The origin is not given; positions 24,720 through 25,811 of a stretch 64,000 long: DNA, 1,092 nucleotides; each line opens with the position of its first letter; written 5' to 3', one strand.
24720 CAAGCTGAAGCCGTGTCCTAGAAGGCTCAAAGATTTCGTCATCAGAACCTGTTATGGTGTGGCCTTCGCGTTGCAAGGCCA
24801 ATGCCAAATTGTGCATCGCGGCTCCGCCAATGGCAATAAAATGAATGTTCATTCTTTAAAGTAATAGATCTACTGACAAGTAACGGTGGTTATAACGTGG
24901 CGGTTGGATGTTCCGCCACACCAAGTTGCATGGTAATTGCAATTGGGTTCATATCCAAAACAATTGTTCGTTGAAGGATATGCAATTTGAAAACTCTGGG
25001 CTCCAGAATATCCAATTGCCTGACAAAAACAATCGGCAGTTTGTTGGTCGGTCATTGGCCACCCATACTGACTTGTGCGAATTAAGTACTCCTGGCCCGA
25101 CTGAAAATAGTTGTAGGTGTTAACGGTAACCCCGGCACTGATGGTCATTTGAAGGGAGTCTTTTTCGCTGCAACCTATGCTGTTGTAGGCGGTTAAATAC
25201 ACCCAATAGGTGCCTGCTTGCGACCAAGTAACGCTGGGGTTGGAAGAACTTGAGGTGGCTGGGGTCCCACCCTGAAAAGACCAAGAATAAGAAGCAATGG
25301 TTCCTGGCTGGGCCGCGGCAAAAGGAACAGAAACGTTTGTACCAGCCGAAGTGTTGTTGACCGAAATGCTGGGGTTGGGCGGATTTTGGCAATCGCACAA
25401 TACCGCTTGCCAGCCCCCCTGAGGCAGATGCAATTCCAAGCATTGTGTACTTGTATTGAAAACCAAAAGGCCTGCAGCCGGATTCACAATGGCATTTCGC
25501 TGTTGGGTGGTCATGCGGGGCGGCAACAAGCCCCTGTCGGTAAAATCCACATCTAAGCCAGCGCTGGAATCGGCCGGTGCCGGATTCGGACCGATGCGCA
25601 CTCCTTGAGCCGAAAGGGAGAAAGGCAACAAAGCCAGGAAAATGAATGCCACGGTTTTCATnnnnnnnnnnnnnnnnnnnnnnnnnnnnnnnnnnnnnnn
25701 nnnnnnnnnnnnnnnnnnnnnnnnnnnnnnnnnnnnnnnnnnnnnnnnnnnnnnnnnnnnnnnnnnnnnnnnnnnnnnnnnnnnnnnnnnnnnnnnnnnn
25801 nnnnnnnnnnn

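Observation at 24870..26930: Operon of three uncharacterised secreted proteins divergent from lpdA, one with a Cys...His dyad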

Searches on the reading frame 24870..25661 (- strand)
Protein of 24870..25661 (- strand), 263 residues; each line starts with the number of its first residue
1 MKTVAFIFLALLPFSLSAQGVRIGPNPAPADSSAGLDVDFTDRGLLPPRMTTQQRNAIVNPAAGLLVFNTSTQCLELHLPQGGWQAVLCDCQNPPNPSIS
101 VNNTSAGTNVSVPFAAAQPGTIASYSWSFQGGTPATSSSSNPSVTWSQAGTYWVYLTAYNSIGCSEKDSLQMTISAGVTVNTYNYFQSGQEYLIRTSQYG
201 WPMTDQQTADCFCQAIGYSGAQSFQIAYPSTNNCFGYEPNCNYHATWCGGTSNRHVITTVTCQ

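Call 3: search_protein_families(library=pfam, proteins=[window:24870-25661:-], max_evalue=1)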
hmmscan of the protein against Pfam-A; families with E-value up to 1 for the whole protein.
window:24870-25661:- (263 aa): 5 families
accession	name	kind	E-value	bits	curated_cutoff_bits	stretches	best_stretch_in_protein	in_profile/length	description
PF00801.26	PKD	-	4.8e-10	39.7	23.5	1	101-166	6-73/80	PKD domain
PF18911.6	PKD_4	-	1.4e-09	38.3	27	1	96-174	5-85/85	PKD domain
PF22352.2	K319L-like_PKD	-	0.0011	19.4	27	1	116-173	21-83/84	K319L-like, PKD domain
PF18390.7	GlgX_C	-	0.15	12.3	25.8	1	65-89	38-62/85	Glycogen debranching enzyme C-terminal domain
PF19081.6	Ig_7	-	0.86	10.4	27.3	1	94-174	1-80/84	Ig-like domain CHU_C associated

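Call 4: search_protein_families(library=ncbifam, proteins=[window:24870-25661:-], max_evalue=1)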
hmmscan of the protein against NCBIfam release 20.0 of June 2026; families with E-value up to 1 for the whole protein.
window:24870-25661:- (263 aa): 0 families

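Call 22: find_homologous_proteins(query=window:24870-25661:-)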
Query window:24870-25661:- (263 aa): 156 proteins with E <= 0.001 among 780 candidates; the best 120 are listed.
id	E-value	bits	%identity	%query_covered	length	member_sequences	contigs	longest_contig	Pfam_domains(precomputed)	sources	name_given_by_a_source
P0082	8.7e-158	542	90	100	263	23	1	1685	PF00801.27,PF26696.1,PF18911.7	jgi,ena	jgi:hypothetical protein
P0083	2.4e-154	530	87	100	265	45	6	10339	PF00801.27,PF26696.1,PF18911.7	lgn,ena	-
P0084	1.1e-127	443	100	76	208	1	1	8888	PF00801.27,PF26696.1,PF18911.7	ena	-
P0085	3.0e-99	350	60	99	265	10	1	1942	PF22352.3,PF00801.27,PF26696.1,PF18911.7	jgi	jgi:hypothetical protein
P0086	8.4e-56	207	96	37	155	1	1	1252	PF26696.1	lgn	-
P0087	2.2e-48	183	63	36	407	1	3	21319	PF26696.1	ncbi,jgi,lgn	jgi:hypothetical protein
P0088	4.9e-37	146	43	72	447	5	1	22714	PF00801.27,PF26696.1,PF18911.7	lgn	-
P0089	1.3e-24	105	42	55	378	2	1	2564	PF00801.27,PF26696.1,PF12810.14,PF18911.7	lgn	-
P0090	4.1e-19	87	32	48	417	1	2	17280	PF19408.6,PF16820.12,PF00801.27,PF18981.7,PF18962.8,PF18911.7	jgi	jgi:PKD repeat protein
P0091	1.0e-15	76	44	30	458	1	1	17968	PF26696.1,PF07603.18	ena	-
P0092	6.1e-15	73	53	28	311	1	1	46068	PF26696.1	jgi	jgi:hypothetical protein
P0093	2.9e-14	71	40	50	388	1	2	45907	PF26696.1,PF18942.6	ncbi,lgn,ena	-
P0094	5.6e-14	70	54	21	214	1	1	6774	PF00801.27,PF18911.7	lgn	-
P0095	7.2e-14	70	54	19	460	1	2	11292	PF26696.1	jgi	jgi:hypothetical protein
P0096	4.2e-13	67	32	48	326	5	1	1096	PF19408.6,PF16820.12,PF00801.27,PF18981.7,PF18962.8,PF18911.7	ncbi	ncbi:MAG: PKD domain-containing protein, partial [Bacteroidota bacterium]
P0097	4.9e-13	67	54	30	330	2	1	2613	PF26696.1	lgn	-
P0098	5.4e-13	67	51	29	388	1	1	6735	PF01410.24,PF26696.1,PF00147.24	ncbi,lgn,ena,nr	ncbi:MAG: hypothetical protein K8R53_06665 [Bacteroidales bacterium]|nr:hypothetical protein [Bacter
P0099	2.6e-12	65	48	36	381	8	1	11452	PF26696.1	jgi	jgi:uncharacterized protein (TIGR02145 family)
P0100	6.5e-12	64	36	63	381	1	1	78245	PF26696.1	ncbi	ncbi:MAG: hypothetical protein ACOYNC_09545 [Bacteroidales bacterium]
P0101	1.7e-11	62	47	30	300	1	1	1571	PF26696.1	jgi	-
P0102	2.0e-11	62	54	29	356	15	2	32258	PF26696.1,PF00041.28,PF16656.12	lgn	-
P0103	2.4e-11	62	46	34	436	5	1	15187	PF26696.1,PF07603.18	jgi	-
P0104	2.4e-11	62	54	29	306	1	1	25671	PF09603.16,PF26696.1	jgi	jgi:uncharacterized protein (TIGR02145 family)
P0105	3.1e-11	61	42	43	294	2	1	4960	PF09603.16,PF26696.1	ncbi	-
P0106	1.5e-10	59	45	41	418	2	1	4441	PF09603.16,PF26696.1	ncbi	-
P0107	1.6e-10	59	46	32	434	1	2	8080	PF26696.1,PF07603.18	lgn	-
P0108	1.6e-10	59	37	46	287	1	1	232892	PF09603.16,PF26696.1,PF26707.1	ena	-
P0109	1.6e-10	59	50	31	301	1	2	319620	PF09603.16,PF26696.1,PF26707.1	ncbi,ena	-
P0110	1.7e-10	59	56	25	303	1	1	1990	PF09603.16,PF26696.1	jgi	-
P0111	2.7e-10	58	31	63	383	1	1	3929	PF26696.1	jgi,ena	jgi:hypothetical protein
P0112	3.5e-10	58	53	30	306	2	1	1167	PF26696.1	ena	-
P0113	3.6e-10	58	43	35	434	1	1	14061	PF26696.1,PF07603.18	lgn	-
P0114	1.2e-9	56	41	49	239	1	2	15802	PF26696.1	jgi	jgi:hypothetical protein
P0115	2.5e-9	55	54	26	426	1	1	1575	PF09603.16,PF26696.1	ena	-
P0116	2.9e-9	55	49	28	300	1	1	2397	PF09603.16,PF26696.1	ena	-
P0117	3.0e-9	55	49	31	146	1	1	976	PF09603.16,PF26696.1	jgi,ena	jgi:hypothetical protein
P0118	3.3e-9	55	33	79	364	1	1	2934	PF26696.1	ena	-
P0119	3.9e-9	54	60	20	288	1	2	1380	PF09603.16,PF26696.1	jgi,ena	-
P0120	5.2e-9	54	51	30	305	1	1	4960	PF09603.16,PF26696.1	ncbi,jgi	jgi:uncharacterized protein (TIGR02145 family)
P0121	6.4e-9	54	34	63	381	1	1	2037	PF26696.1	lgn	-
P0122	7.3e-9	54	52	19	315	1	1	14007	PF00801.27,PF18981.7,PF18962.8,PF18911.7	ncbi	-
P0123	1.3e-8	53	56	23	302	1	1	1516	PF09603.16,PF26696.1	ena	-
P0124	1.7e-8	52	59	19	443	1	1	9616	PF26696.1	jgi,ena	jgi:hypothetical protein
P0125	2.4e-8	52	56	22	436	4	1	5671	PF26696.1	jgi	-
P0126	3.0e-8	52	56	21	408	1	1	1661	PF26696.1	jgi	jgi:hypothetical protein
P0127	5.0e-8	51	56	24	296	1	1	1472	PF09603.16,PF26696.1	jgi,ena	jgi:uncharacterized protein (TIGR02145 family)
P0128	6.6e-8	50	54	26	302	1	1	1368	PF09603.16,PF26696.1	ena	-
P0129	7.0e-8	50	49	27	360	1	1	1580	PF26696.1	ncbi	ncbi:MAG: hypothetical protein EOO05_21470, partial [Chitinophagaceae bacterium]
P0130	7.1e-8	50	47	25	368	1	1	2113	PF26696.1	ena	-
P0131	8.2e-8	50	49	31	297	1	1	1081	PF09603.16,PF26696.1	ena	-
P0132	1.5e-7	49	36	61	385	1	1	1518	PF09603.16,PF26696.1,PF26707.1,PF00041.28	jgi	jgi:uncharacterized protein (TIGR02145 family)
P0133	1.9e-7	49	52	24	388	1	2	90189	PF26696.1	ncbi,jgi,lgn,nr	ncbi:MAG: hypothetical protein M0Q38_06680 [Bacteroidales bacterium]|jgi:hypothetical protein|nr:hyp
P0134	2.1e-7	49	43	34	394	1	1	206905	PF26696.1,PF26707.1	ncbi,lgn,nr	ncbi:MAG: hypothetical protein HXX13_11075 [Bacteroidetes bacterium]|nr:hypothetical protein [Bacter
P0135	2.3e-7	49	63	17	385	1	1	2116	PF09603.16,PF26696.1,PF26707.1,PF00041.28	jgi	jgi:uncharacterized protein (TIGR02145 family)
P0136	2.8e-7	48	35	64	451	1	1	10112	PF26696.1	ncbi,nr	ncbi:MAG: hypothetical protein NTW16_18135, partial [Bacteroidetes bacterium]|nr:hypothetical protei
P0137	3.0e-7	48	60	20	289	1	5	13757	PF09603.16,PF26696.1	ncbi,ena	-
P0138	3.2e-7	48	44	32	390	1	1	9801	PF09603.16,PF26696.1,PF26707.1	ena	-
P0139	3.3e-7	48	50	22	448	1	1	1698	PF09603.16,PF26696.1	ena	-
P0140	3.3e-7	48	50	22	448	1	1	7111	PF09603.16,PF26696.1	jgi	jgi:uncharacterized protein (TIGR02145 family)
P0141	3.4e-7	48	48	30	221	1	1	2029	PF09603.16,PF26696.1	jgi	jgi:hypothetical protein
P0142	3.7e-7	48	55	21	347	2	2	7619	PF26696.1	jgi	-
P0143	3.9e-7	48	54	26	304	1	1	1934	PF09603.16,PF26696.1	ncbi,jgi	jgi:uncharacterized protein (TIGR02145 family)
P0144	4.5e-7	48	44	32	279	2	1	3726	PF09603.16,PF26696.1,PF26707.1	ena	-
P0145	5.1e-7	48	54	26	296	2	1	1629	PF09603.16,PF26696.1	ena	-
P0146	5.1e-7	48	58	20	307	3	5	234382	PF09603.16,PF26696.1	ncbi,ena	-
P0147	5.6e-7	47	57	21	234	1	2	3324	PF26696.1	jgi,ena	-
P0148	7.2e-7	47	50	25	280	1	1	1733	PF09603.16,PF26696.1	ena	-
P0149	7.4e-7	47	50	22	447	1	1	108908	PF26696.1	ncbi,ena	-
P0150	9.0e-7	47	53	19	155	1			PF26696.1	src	-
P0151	1.1e-6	46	50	27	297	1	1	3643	PF09603.16,PF26696.1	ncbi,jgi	jgi:uncharacterized protein (TIGR02145 family)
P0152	1.1e-6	46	56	22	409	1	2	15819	PF26696.1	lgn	-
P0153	1.1e-6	46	37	60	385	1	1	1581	PF09603.16,PF26696.1,PF26707.1,PF00041.28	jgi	jgi:uncharacterized protein (TIGR02145 family)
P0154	1.1e-6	46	49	25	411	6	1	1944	PF09603.16,PF26696.1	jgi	-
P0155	1.3e-6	46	50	22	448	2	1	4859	PF09603.16,PF26696.1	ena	-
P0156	1.4e-6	46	54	27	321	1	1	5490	PF09603.16,PF26696.1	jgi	-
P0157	1.4e-6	46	52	26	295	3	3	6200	PF09603.16,PF26696.1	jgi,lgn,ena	-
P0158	1.5e-6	46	56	20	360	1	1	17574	PF14312.13,PF26696.1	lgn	-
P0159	2.1e-6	45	44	30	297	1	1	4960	PF09603.16,PF26696.1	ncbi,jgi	jgi:uncharacterized protein (TIGR02145 family)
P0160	2.2e-6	45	49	26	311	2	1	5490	PF09603.16,PF26696.1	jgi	-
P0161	2.3e-6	45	37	40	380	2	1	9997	PF26696.1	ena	-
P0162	2.3e-6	45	36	61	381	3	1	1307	PF09603.16,PF26696.1,PF26707.1,PF00041.28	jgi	-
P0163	2.6e-6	45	54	26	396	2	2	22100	PF09603.16,PF26696.1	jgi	-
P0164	2.6e-6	45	45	25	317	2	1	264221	PF09603.16,PF26696.1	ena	-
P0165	2.8e-6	45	49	29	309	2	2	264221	PF26696.1,PF00041.28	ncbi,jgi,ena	jgi:hypothetical protein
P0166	2.9e-6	45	35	61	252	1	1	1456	PF26696.1,PF00041.28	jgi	jgi:hypothetical protein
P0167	3.8e-6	45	54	20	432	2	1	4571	PF26696.1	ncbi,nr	ncbi:MAG: hypothetical protein MUF24_09580, partial [Chitinophagaceae bacterium]|nr:hypothetical pro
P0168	4.1e-6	45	51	26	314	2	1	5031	PF26696.1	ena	-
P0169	4.5e-6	44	42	34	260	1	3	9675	PF26696.1,PF07603.18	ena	-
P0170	5.3e-6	44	39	43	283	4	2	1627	PF09603.16,PF26696.1,PF26707.1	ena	-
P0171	5.4e-6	44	41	48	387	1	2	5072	PF09603.16,PF26696.1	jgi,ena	jgi:uncharacterized protein (TIGR02145 family)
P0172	5.6e-6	44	57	17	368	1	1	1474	PF26696.1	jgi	jgi:hypothetical protein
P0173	5.7e-6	44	51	26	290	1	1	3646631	PF09603.16,PF26696.1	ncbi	-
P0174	7.2e-6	44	58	20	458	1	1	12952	PF26696.1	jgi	jgi:hypothetical protein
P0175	7.4e-6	44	68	14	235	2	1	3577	PF09603.16,PF26696.1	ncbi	-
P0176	7.9e-6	44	42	39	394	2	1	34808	PF09603.16,PF26696.1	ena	-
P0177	9.2e-6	43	53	22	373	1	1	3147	PF26696.1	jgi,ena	jgi:hypothetical protein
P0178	9.9e-6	43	54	26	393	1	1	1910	PF09603.16,PF26696.1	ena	-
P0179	1.1e-5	43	48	27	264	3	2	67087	PF26696.1,PF07603.18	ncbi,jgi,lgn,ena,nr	ncbi:MAG: DUF1566 domain-containing protein [Bacteroidales bacterium]|jgi:hypothetical protein|nr:DU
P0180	1.1e-5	43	54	20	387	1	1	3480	PF26696.1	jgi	jgi:hypothetical protein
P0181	1.4e-5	43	48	26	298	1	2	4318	PF09603.16,PF26696.1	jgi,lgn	-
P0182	1.5e-5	43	46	26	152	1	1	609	PF09603.16,PF26696.1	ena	-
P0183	1.5e-5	43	52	21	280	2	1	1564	PF26696.1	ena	-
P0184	1.6e-5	43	57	17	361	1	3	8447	PF26696.1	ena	-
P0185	1.6e-5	43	49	24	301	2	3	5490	PF09603.16,PF26696.1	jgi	-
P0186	1.7e-5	43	55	24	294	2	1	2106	PF09603.16,PF26696.1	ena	-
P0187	2.0e-5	42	60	15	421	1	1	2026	PF26696.1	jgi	jgi:hypothetical protein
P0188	2.0e-5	42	53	22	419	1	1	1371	PF26696.1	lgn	-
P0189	2.1e-5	42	52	25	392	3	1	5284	PF09603.16,PF26696.1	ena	-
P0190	2.1e-5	42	46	25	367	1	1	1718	PF09603.16,PF26696.1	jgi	jgi:uncharacterized protein (TIGR02145 family)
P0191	2.2e-5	42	55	19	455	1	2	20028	PF26696.1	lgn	-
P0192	2.2e-5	42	60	17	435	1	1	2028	PF26696.1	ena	-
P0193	2.4e-5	42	47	27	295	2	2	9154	PF09603.16,PF26696.1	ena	-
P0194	2.7e-5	42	52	17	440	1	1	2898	PF26696.1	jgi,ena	jgi:hypothetical protein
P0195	2.7e-5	42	55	21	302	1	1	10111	PF26696.1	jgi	jgi:hypothetical protein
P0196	2.7e-5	42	50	21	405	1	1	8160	PF26696.1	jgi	jgi:hypothetical protein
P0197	3.0e-5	42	38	47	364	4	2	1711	PF09603.16,PF26696.1,PF00041.28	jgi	jgi:uncharacterized protein (TIGR02145 family)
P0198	3.5e-5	42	58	17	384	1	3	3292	PF26696.1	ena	-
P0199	3.6e-5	41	42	30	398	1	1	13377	PF26696.1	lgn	-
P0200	4.0e-5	41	47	31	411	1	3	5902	PF07953.21,PF26696.1,PF13385.14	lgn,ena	-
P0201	4.1e-5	41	59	19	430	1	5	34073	PF09603.16,PF26696.1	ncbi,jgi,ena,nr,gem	ncbi:MAG TPA: fibrobacter succinogenes major paralogous domain-containing protein [Bacteroidales bac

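Call 25: search_protein_families(library=pfam, proteins=[P0087, P0099, P0103, P0098, P0088, P0200], max_evalue=0.01)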
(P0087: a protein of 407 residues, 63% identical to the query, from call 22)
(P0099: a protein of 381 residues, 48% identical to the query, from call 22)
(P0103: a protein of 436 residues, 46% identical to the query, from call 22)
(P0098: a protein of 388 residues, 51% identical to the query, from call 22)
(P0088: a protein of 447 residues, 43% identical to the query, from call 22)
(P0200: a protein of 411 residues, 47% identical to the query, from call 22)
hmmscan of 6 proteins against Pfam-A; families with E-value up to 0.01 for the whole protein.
P0087 (407 aa): 0 families

P0099 (381 aa): 2 families
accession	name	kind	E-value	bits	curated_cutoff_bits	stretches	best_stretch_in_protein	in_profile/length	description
PF09603.15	Fib_succ_major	-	0.00061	20.5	33.9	0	312-380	119-187/187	Fibrobacter succinogenes major domain (Fib_succ_major)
PF07603.17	Lcl_C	-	0.0026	18.4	34.9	1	242-380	9-117/117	Lcl C-terminal domain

P0103 (436 aa): 1 family
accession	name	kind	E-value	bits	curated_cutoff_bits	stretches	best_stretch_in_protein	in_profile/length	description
PF07603.17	Lcl_C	-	6.1e-08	33.4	34.9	1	351-434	28-117/117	Lcl C-terminal domain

P0098 (388 aa): 2 families
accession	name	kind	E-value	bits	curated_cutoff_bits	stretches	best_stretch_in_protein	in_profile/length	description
PF01410.23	COLFI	-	2.6e-07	30.6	26.2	1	209-376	44-224/233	Fibrillar collagen C-terminal domain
PF00147.23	Fibrinogen_C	-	2.6e-06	27.8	22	1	199-243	5-47/221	Fibrinogen beta and gamma chains, C-terminal globular domain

P0088 (447 aa): 7 families
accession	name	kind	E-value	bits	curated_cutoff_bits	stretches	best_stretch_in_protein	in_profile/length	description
PF18911.6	PKD_4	-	1.7e-11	44.4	27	1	121-174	33-83/85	PKD domain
PF00801.26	PKD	-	5.3e-07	30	23.5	1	109-170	13-77/80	PKD domain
PF22352.2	K319L-like_PKD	-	5.4e-05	23.6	27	1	120-174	26-84/84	K319L-like, PKD domain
PF19408.5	PKD_6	-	0.001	19.8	25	1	116-174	25-82/82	PKD-like domain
PF16403.11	Bact_surface_Ig-like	-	0.0015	19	27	1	137-174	34-71/71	Bacterial surface protein, Ig-like domain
PF12810.13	ALK_LTK_GRD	-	0.0028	18.1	24.5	1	232-427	14-203/243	ALK/LTK, Glycine-rich domain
PF08329.16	ChitinaseA_N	-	0.0041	17.2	21.2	1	133-175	66-108/133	Chitinase A, N-terminal domain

P0200 (411 aa): 2 families
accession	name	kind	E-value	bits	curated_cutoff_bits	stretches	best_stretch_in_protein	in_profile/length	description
PF13385.13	Laminin_G_3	-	2.7e-18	67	27.6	1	245-405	1-150/151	Concanavalin A-like lectin/glucanases superfamily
PF07953.20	Toxin_R_bind_N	-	3.8e-06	27.2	23.8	1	211-398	2-189/191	Clostridium neurotoxin, N-terminal receptor binding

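Call 37: find_encoding_contigs(protein=P0088, flank=5000, max_places=1)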
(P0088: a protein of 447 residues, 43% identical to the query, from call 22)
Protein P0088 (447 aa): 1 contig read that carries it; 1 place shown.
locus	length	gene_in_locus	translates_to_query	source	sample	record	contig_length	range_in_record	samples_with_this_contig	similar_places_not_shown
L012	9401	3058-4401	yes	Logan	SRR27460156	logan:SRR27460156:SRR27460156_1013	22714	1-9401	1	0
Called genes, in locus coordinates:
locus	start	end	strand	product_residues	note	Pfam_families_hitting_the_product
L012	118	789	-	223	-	PF13505:OMP_b-brl, PF13568:OMP_b-brl_2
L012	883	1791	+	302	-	PF13568:OMP_b-brl_2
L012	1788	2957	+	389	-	-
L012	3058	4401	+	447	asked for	PF26696:PTL_trimer, PF00801:PKD (weak), PF18911:PKD_4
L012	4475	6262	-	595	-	PF04371:PAD_porph, PF18962:Por_Secre_tail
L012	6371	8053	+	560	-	PF07837:FTCD_N, PF02971:FTCD, PF04961:FTCD_C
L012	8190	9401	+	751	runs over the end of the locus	PF01734:Patatin (faint)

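Call 38: find_encoding_contigs(protein=P0087, flank=5000, max_places=1)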
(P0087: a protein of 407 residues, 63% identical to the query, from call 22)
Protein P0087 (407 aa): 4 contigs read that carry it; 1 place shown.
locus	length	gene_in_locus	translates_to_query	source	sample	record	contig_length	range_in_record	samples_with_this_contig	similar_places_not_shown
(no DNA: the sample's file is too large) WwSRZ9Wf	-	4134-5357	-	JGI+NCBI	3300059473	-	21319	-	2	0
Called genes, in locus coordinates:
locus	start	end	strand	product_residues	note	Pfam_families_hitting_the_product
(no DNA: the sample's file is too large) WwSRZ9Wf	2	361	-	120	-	?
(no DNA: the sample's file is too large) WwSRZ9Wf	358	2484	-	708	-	PF26766:Choice_anch_L, PF03160:Calx-beta (weak), PF00801:PKD (weak), PF18911:PKD_4, PF13585:CHU_C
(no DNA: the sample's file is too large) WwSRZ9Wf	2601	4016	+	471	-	PF01546:Peptidase_M20, PF07687:M20_dimer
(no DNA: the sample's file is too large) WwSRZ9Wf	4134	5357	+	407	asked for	PF26696:PTL_trimer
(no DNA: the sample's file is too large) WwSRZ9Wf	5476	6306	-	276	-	PF01177:Asp_Glu_race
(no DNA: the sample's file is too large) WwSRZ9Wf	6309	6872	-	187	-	PF03938:OmpH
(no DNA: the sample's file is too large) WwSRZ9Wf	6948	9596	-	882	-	PF07244:POTRA, PF01103:Omp85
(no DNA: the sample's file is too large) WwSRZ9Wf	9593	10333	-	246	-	PF01255:Prenyltransf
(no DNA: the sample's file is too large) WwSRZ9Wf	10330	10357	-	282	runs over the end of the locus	PF19573:DUF6089, PF13568:OMP_b-brl_2 (faint)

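Call 59: search_protein_families(library=phrogs, proteins=[window:24870-25661:-], max_evalue=0.1)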
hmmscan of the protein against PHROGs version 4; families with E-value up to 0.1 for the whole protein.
window:24870-25661:- (263 aa): 1 family
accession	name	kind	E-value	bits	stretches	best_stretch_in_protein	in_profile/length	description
phrog_18793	-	unknown function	0.072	14.2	0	59-88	17-44/69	-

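Call 60: search_protein_families(library=padloc, proteins=[window:24870-25661:-], max_evalue=0.1)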
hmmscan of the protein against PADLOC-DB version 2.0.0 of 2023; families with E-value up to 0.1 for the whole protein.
window:24870-25661:- (263 aa): 0 families
